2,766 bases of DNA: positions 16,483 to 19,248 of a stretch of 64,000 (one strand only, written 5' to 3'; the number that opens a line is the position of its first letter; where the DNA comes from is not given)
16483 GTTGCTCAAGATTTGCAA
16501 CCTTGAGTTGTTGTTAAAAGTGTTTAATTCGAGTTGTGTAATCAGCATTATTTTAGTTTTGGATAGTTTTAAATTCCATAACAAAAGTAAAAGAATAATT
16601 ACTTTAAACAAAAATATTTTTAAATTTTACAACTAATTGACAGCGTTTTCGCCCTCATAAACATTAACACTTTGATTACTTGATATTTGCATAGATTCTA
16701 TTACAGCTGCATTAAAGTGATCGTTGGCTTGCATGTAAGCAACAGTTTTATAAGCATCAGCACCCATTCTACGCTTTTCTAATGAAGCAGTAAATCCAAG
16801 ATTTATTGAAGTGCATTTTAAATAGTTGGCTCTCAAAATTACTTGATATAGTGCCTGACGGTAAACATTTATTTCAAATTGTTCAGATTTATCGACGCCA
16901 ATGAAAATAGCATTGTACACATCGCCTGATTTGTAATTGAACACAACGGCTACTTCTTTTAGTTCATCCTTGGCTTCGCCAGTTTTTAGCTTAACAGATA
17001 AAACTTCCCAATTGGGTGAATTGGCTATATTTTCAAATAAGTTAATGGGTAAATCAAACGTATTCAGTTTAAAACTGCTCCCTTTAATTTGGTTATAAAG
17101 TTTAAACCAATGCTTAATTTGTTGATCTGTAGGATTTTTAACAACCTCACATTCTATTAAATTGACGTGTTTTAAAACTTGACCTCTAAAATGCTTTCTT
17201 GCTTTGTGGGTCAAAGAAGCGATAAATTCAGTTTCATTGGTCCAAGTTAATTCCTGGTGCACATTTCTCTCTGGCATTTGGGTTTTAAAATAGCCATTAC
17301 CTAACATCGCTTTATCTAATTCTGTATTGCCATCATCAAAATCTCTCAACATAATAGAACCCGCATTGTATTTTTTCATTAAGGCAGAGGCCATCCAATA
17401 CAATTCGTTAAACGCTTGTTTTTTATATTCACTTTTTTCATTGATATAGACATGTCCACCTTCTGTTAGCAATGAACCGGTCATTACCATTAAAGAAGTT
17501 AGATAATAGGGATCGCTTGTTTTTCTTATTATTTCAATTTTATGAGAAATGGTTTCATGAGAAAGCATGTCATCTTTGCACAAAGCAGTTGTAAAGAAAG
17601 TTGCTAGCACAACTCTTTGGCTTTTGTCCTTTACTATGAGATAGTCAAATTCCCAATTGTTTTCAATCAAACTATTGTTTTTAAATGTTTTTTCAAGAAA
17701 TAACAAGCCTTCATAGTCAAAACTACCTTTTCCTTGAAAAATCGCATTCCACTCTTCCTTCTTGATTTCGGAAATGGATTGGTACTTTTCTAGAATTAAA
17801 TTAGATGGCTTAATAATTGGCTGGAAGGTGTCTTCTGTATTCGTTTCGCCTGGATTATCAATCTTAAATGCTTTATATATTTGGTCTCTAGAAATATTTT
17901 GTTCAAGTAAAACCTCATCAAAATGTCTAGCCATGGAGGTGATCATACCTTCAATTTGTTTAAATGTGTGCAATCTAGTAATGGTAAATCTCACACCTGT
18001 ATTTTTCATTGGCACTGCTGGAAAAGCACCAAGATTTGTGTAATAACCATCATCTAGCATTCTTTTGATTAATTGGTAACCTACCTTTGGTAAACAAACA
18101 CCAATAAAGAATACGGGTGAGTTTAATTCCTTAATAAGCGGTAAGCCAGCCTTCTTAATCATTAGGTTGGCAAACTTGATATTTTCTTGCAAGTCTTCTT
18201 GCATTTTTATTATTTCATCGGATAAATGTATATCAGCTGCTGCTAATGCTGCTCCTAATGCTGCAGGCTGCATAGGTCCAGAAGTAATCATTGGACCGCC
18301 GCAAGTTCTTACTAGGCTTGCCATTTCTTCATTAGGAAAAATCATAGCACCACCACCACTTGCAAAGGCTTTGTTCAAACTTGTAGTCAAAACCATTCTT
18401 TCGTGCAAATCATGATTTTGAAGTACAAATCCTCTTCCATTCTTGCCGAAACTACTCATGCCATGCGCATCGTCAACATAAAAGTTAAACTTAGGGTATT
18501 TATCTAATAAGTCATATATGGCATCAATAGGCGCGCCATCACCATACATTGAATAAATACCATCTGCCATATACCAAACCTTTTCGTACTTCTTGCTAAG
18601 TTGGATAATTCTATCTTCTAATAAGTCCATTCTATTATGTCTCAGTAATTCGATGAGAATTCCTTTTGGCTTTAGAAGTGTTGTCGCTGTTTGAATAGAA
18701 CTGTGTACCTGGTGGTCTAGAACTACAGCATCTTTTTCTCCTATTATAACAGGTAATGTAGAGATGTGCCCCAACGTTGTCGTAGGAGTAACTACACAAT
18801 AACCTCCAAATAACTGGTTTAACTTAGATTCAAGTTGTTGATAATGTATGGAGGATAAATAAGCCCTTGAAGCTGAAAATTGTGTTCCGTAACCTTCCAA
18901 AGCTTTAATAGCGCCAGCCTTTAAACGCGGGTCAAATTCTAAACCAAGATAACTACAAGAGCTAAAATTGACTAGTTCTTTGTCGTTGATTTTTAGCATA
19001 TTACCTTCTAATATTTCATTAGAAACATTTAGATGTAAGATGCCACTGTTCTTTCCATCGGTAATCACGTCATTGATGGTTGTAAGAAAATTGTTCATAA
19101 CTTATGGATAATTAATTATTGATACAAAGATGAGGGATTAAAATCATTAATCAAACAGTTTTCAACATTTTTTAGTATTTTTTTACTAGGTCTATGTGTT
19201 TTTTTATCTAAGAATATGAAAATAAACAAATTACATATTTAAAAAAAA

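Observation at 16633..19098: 821-aa single-polypeptide fusion of an alpha-oxoamine synthase with a FemAB/BioF2-like acyltransferase-fold domain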

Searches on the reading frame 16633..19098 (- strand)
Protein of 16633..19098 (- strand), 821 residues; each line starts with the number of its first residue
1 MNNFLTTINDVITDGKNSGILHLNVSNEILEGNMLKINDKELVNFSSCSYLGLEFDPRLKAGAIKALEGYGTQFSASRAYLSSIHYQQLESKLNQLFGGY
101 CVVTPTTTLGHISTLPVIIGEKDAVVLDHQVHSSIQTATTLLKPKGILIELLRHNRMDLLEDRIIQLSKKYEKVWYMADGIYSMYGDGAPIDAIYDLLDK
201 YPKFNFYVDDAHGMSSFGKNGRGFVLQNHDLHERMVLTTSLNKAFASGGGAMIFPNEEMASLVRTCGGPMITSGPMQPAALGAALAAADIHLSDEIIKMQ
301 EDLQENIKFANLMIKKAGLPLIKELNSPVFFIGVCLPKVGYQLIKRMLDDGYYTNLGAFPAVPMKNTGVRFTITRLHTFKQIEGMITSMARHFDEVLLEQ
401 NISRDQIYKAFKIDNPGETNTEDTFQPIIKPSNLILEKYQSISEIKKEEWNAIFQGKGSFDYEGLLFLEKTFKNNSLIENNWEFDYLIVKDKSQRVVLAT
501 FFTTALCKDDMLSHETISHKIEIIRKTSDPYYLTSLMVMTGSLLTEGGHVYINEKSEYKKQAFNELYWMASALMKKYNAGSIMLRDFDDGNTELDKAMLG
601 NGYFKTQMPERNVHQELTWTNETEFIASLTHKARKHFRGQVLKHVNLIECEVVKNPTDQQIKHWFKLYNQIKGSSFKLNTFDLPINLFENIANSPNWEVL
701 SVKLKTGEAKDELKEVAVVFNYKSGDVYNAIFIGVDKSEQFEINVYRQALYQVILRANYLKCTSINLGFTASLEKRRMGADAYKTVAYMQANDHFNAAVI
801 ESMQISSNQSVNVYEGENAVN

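Call 5: search_protein_families(library=pfam, proteins=[window:16633-19098:-], max_evalue=1)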
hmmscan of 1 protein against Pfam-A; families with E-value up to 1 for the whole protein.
window:16633-19098:- (821 aa): 3 families
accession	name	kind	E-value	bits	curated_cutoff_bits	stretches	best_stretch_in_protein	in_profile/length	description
PF00155.27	Aminotran_1_2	-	9.7e-19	68.2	19.7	1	41-373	2-346/361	Aminotransferase class I and II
PF02789.23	Peptidase_M17_N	-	0.0012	19.2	23.4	1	700-770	25-95/129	Cytosol aminopeptidase family, N-terminal domain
PF06711.16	DUF1198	-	0.18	12.3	25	1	615-672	47-102/143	Protein of unknown function (DUF1198)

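Call 6: search_protein_families(library=ncbifam, proteins=[window:16633-19098:-], max_evalue=1)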
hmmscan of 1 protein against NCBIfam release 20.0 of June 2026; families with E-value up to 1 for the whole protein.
window:16633-19098:- (821 aa): 12 families
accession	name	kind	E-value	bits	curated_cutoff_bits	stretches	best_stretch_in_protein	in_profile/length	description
NF005697.0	PRK07505.1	subfamily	3e-76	256.6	342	1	14-391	23-397/405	hypothetical protein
NF047600.1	SerpalmtaseCFB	equivalog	1e-47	162.7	640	1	28-396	31-392/395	serine palmitoyltransferase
TIGR00858.1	bioF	equivalog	7e-44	150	426.45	1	32-388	13-363/365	8-amino-7-oxononanoate synthase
NF047599.1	SerpalmtaseBetaP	equivalog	1.9e-43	148.6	500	1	29-391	32-388/394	serine palmitoyltransferase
TIGR01825.1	gly_Cac_T_rel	subfamily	7.5e-42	143.4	535.4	1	25-389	18-375/385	BioF/Kbl family PLP-dependent acyltransferase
NF005394.0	PRK06939.1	equivalog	4.7e-40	137.5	460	1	4-391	5-389/397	glycine C-acetyltransferase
TIGR01822.1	2am3keto_CoA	equivalog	2.9e-32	112.1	493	1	37-390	35-384/393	glycine C-acetyltransferase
NF047603.1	SerpalmtaseAlphaP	equivalog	2e-31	109.1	670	1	36-388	41-388/399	serine palmitoyltransferase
TIGR01821.1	5aminolev_synth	equivalog_domain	9.1e-26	90.6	338.55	1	39-399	44-400/402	5-aminolevulinate synthase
NF005526.0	PRK07179.1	equivalog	3e-21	75.5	428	1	27-398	44-401/407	alpha-hydroxyketone-type quorum-sensing autoinducer synthase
NF004608.1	PRK05937.1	equivalog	1.6e-13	50.2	399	1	76-295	45-260/366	8-amino-7-oxononanoate synthase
NF010288.0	PRK13728.1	subfamily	0.012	15.1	199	1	31-139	62-175/181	F-type conjugal transfer protein TrbB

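Call 10: find_homologous_proteins(query=window:16633-19098:-)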
Query window:16633-19098:- (821 aa): 2032 proteins with E <= 0.001 among 8000 candidates; the best 120 are listed.
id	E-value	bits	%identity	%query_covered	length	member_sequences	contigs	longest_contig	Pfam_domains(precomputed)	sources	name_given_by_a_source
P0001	0.0e+0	1869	100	100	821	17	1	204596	PF00155.28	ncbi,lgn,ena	-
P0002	0.0e+0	1643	87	100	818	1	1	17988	PF00155.28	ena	-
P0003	0.0e+0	1610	85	100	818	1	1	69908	PF00155.28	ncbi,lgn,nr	ncbi:MAG: aminotransferase class I/II-fold pyridoxal phosphate-dependent enzyme [bacterium]|nr:amino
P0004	0.0e+0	1537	82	100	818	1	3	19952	PF00155.28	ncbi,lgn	-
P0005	0.0e+0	1479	79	99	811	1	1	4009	PF00155.28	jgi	jgi:7-keto-8-aminopelargonate synthetase-like enzyme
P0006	0.0e+0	1432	75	100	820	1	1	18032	PF00155.28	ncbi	-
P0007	0.0e+0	1380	73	99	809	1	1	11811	PF00155.28,PF13480.14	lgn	-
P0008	0.0e+0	1341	70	99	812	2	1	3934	PF00155.28,PF13480.14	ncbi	-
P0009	0.0e+0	1334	70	99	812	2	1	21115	PF00155.28,PF13480.14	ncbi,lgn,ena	-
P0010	0.0e+0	1312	69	99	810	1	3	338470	PF00155.28,PF13480.14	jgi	jgi:7-keto-8-aminopelargonate synthetase-like enzyme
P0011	0.0e+0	1305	69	99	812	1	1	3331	PF00155.28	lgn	-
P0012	0.0e+0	1300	68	99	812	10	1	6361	PF00155.28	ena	-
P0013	0.0e+0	1299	69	99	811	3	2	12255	PF00155.28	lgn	-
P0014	0.0e+0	1295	69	99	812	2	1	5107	PF00155.28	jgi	jgi:7-keto-8-aminopelargonate synthetase-like enzyme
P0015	0.0e+0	1292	68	99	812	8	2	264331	PF00155.28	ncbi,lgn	-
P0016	0.0e+0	1277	67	99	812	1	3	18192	PF00155.28,PF13480.14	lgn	-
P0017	0.0e+0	1277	67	99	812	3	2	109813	PF00155.28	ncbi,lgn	-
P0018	0.0e+0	1275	67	99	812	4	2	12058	PF00155.28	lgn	-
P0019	0.0e+0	1265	67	99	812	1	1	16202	PF00155.28,PF13480.14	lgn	-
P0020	0.0e+0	1262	67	99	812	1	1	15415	PF00155.28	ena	-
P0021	0.0e+0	1261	67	99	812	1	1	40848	PF00155.28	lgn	-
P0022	0.0e+0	1261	66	99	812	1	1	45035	PF00155.28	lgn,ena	-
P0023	0.0e+0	1259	67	99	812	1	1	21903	PF00155.28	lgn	-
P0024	0.0e+0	1259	67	99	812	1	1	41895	PF13480.14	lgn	-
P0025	0.0e+0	1259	66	99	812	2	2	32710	PF00155.28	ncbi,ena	-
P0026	0.0e+0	1252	65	99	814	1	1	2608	PF00155.28,PF13480.14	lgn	-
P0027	0.0e+0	1241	66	99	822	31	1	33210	PF00155.28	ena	-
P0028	0.0e+0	1240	66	99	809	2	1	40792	PF00155.28,PF13480.14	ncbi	-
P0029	0.0e+0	1238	66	99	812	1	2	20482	PF00155.28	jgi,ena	jgi:7-keto-8-aminopelargonate synthetase-like enzyme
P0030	0.0e+0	1215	64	99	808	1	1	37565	PF00155.28,PF13480.14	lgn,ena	-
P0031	0.0e+0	1209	66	99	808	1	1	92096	PF00155.28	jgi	jgi:7-keto-8-aminopelargonate synthetase-like enzyme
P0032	0.0e+0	1209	65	99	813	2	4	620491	PF00155.28,PF04339.19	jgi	jgi:7-keto-8-aminopelargonate synthetase-like enzyme/predicted N-acyltransferase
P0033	0.0e+0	1198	64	99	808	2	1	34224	PF00155.28,PF13480.14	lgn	-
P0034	0.0e+0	1177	62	99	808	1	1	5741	PF00155.28,PF13480.14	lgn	-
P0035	0.0e+0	1175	65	99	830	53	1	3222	PF00155.28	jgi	jgi:7-keto-8-aminopelargonate synthetase-like enzyme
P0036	0.0e+0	1167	64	99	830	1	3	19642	PF00155.28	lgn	-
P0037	0.0e+0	1164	62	99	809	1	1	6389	PF00155.28,PF13480.14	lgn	-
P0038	0.0e+0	1147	65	95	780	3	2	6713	PF00155.28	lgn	-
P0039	0.0e+0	1143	71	84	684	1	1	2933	PF00155.28,PF04339.19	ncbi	ncbi:MAG: aminotransferase class I/II-fold pyridoxal phosphate-dependent enzyme, partial [Crocinitom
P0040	0.0e+0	1013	56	98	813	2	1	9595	PF00155.28,PF13480.14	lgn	-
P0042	1.2e-297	1007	54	98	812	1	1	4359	PF00155.28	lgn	-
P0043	3.0e-297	1006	55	99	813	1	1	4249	PF00155.28,PF04339.19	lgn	-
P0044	8.3e-296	1001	54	98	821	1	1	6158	PF00155.28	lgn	-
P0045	2.2e-295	1000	54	99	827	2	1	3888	PF00155.28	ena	-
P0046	2.6e-295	1000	54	98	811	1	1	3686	PF00155.28,PF04339.19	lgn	-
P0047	3.2e-295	1000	53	98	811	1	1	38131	PF00155.28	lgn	-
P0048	3.7e-295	999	53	98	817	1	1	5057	PF00155.28,PF13480.14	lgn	-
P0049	1.3e-293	994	54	98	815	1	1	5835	PF00155.28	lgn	-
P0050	8.9e-291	985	52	98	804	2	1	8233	PF00155.28,PF13480.14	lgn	-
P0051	3.8e-289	979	52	98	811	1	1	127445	PF00155.28,PF13480.14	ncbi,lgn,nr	ncbi:MAG: aminotransferase class I/II-fold pyridoxal phosphate-dependent enzyme [Sediminibacterium s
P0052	1.7e-288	977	54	98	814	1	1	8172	PF00155.28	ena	-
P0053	1.9e-288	977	52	98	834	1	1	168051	PF13480.14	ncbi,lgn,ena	-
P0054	1.4e-287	974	54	98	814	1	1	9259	PF00155.28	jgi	jgi:7-keto-8-aminopelargonate synthetase-like enzyme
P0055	2.4e-287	973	54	98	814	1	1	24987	PF00155.28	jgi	jgi:7-keto-8-aminopelargonate synthetase-like enzyme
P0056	2.9e-287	973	53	98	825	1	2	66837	PF00155.28,PF13480.14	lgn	-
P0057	9.9e-287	971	52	98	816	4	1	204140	PF00155.28,PF13480.14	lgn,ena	-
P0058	1.3e-286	971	52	98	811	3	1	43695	PF00155.28,PF13480.14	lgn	-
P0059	5.6e-286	969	52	98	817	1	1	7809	PF00155.28,PF13480.14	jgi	-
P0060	9.8e-285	965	53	98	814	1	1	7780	PF00155.28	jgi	jgi:7-keto-8-aminopelargonate synthetase-like enzyme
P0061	1.8e-283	961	52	98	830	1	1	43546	PF00155.28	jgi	-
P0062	5.8e-283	959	52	98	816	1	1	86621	PF00155.28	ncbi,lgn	-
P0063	6.1e-283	959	51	98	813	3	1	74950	PF00155.28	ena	-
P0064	9.1e-283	958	53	98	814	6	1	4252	PF00155.28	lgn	-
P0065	1.4e-282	958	51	97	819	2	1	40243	PF13480.14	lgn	-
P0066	1.4e-282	958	52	98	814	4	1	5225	PF00155.28,PF13480.14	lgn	-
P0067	9.2e-282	955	53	98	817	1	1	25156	PF00155.28,PF13480.14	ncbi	-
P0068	2.2e-280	950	52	99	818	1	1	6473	PF00155.28,PF13480.14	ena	-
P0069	2.8e-280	950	53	98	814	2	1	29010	PF00155.28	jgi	jgi:7-keto-8-aminopelargonate synthetase-like enzyme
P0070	3.2e-280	950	66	77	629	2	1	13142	PF00155.28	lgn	-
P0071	1.3e-279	948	53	98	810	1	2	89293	PF00155.28,PF13480.14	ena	-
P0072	1.6e-279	948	53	98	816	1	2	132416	PF00155.28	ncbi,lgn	-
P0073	2.3e-279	947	52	98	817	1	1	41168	PF00155.28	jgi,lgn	-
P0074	3.9e-279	946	52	98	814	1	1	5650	PF00155.28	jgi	-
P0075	6.1e-279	946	52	98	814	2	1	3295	PF00155.28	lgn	-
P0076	3.2e-278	943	52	98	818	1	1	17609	PF00155.28,PF13480.14,PF04339.19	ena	-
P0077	3.5e-278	943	52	98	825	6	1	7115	PF00155.28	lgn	-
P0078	3.9e-278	943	52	98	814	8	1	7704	PF00155.28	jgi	jgi:7-keto-8-aminopelargonate synthetase-like enzyme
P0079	2.7e-277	940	52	98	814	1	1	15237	PF00155.28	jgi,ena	-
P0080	2.8e-277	940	53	98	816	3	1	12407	PF00155.28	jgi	jgi:7-keto-8-aminopelargonate synthetase-like enzyme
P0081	2.9e-277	940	52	98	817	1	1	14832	PF00155.28,PF04339.19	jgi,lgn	-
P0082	3.5e-277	940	50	98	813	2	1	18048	PF13480.14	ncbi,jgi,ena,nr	ncbi:aminotransferase class I/II-fold pyridoxal phosphate-dependent enzyme [Bacteroidales bacterium 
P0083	3.7e-277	940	51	99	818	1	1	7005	PF00155.28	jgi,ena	-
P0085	4.6e-277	939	51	97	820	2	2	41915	PF00155.28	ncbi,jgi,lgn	-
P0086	6.5e-277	939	52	98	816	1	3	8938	PF00155.28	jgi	jgi:7-keto-8-aminopelargonate synthetase-like enzyme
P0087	9.0e-277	938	52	98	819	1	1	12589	PF00155.28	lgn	-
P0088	9.7e-277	938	50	99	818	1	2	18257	PF00155.28,PF13480.14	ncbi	-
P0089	1.9e-276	937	52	98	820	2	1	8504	PF00155.28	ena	-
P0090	2.7e-276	937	53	97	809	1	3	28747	PF00155.28,PF13480.14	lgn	-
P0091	2.9e-276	937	50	99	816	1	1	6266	PF00155.28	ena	-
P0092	3.1e-276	937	50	98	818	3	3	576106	PF00155.28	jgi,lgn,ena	jgi:7-keto-8-aminopelargonate synthetase-like enzyme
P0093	3.4e-276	937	51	98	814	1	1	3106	PF00155.28,PF13480.14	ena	-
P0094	3.6e-276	936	51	100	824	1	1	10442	PF00155.28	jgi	jgi:7-keto-8-aminopelargonate synthetase-like enzyme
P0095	4.0e-276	936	52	98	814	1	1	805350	PF00155.28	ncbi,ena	-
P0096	4.9e-276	936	50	98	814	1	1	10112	PF00155.28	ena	-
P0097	5.9e-276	936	51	99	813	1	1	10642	PF00155.28,PF13480.14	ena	-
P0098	6.2e-276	936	51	95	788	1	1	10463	PF00155.28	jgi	-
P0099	6.3e-276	936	52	97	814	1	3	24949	PF00155.28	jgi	jgi:7-keto-8-aminopelargonate synthetase-like enzyme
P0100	9.5e-276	935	51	97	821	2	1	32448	PF13480.14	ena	-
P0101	1.1e-275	935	51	98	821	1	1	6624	PF00155.28,PF13480.14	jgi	jgi:7-keto-8-aminopelargonate synthetase-like enzyme/predicted N-acyltransferase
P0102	1.1e-275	935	52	98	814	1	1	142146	PF00155.28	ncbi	ncbi:MAG TPA: aminotransferase class I/II-fold pyridoxal phosphate-dependent enzyme [Chitinophagacea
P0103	1.1e-275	935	50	98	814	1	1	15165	PF00155.28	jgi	-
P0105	2.5e-275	934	52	98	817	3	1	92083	PF00155.28,PF13480.14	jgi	jgi:7-keto-8-aminopelargonate synthetase-like enzyme/predicted N-acyltransferase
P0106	3.0e-275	933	51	99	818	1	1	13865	PF00155.28,PF13480.14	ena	-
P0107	3.6e-275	933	52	98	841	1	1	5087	PF00155.28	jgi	jgi:7-keto-8-aminopelargonate synthetase-like enzyme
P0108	4.4e-275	933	51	98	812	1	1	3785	PF13480.14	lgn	-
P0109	6.2e-275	932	52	98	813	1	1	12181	PF00155.28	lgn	-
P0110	9.8e-275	932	51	99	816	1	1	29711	PF00155.28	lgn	-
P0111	1.4e-274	931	51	99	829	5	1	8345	PF00155.28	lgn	-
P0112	1.7e-274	931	52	98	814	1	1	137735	PF00155.28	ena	-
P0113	2.3e-274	931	52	97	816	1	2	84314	PF00155.28,PF13480.14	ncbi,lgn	-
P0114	3.5e-274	930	52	98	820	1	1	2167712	PF00155.28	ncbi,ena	-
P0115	4.5e-274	930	52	98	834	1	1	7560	PF00155.28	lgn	-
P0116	5.0e-274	929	52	98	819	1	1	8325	PF00155.28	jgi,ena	-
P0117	5.2e-274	929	52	98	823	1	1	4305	PF00155.28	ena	-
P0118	5.6e-274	929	52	98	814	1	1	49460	PF00155.28,PF13480.14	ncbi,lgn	-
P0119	5.8e-274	929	51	99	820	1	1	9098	PF00155.28,PF13480.14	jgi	jgi:7-keto-8-aminopelargonate synthetase-like enzyme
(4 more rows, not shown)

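Call 11: list_cluster_members(proteins=[P0001, P0003, P0032, P0082])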
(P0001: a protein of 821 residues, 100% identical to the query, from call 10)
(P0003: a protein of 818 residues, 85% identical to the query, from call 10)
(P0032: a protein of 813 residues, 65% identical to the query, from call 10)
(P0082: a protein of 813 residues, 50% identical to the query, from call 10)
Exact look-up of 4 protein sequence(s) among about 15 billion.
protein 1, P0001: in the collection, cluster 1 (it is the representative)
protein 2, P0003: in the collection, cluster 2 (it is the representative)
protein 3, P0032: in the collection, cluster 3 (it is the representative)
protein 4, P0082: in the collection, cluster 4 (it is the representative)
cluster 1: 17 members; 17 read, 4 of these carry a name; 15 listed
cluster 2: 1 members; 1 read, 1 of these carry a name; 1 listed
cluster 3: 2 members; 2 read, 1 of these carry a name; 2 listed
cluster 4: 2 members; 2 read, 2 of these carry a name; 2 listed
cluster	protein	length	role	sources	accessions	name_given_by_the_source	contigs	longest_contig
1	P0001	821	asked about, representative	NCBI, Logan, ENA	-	-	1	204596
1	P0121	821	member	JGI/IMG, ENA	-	7-keto-8-aminopelargonate synthetase-like enzyme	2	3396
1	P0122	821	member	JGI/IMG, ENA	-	7-keto-8-aminopelargonate synthetase-like enzyme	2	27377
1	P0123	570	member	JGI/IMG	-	hypothetical protein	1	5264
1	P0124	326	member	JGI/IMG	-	hypothetical protein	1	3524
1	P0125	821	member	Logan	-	-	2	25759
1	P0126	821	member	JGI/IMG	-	-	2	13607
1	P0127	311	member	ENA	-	-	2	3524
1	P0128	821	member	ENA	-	-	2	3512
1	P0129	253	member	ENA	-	-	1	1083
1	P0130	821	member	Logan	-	-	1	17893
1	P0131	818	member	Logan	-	-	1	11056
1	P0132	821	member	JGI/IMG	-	-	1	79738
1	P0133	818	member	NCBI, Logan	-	-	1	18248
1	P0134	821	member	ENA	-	-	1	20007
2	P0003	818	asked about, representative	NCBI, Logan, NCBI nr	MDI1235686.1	MAG: aminotransferase class I/II-fold pyridoxal phosphate-dependent enzyme [bacterium] | aminotransferase class I/II-fold pyridoxal phosphate-dependent enzyme [bacterium]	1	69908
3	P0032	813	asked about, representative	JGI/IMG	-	7-keto-8-aminopelargonate synthetase-like enzyme/predicted N-acyltransferase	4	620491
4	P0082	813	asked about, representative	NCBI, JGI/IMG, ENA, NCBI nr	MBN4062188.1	aminotransferase class I/II-fold pyridoxal phosphate-dependent enzyme [Bacteroidales ...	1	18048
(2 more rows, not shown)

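Call 20: search_solved_structures(query=window:16633-19098:-, max_evalue=0.01)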
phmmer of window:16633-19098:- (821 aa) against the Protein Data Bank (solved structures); distinct sequences matched with E-value up to 0.01: 52.
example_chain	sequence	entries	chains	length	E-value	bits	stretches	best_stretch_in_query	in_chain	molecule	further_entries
8xha_A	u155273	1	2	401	1e-34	123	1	31-375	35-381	8-amino-7-oxononanoate synthase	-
8xhd_A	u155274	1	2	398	3.3e-34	121.4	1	31-375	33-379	8-amino-7-oxononanoate synthase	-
8i7u_C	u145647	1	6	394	3.3e-34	121.4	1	31-375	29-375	8-amino-7-oxononanoate synthase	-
8xhk_C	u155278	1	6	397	3.4e-34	121.3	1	31-375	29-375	Aminotransferase class I/II-fold pyridoxal phosphate-dependent enzyme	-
3a2b_A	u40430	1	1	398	5e-31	110.8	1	33-399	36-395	Serine palmitoyltransferase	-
8guh_A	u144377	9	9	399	5.1e-31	110.8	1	33-399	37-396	Serine palmitoyltransferase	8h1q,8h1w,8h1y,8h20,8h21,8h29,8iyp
3tqx_A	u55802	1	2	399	5.6e-30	107.4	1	5-388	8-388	2-amino-3-ketobutyrate coenzyme A ligase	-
8s1y_A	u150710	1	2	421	3.3e-27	98.2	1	33-384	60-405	8-amino-7-oxononanoate synthase/2-amino-3-ketobutyrate coenzyme A ligase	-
7poa_A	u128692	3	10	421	8.6e-27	96.8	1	33-384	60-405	8-amino-7-oxononanoate synthase/2-amino-3-ketobutyrate coenzyme A ligase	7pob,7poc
7v58_A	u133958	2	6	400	2e-26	95.6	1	38-387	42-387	2-amino-3-ketobutyrate coenzyme A ligase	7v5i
2w8j_A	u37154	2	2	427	2.8e-26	95.2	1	36-386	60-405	SERINE PALMITOYLTRANSFERASE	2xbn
2jgt_A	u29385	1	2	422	3.2e-26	95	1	36-386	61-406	SERINE PALMITOYLTRANSFERASE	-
2jg2_A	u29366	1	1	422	3.2e-26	95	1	36-386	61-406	SERINE PALMITOYLTRANSFERASE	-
2w8t_A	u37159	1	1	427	5.2e-26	94.2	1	36-386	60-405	SERINE PALMITOYLTRANSFERASE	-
2w8u_A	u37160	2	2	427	7.1e-26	93.8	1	36-386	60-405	SERINE PALMITOYLTRANSFERASE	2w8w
7u7h_A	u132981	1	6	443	7.2e-17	64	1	35-388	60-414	7-keto-8-aminopelargonate synthetase-like enzyme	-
28eh_A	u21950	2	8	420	9.8e-15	57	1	32-387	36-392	Cysteate-C-fatty acyltransferase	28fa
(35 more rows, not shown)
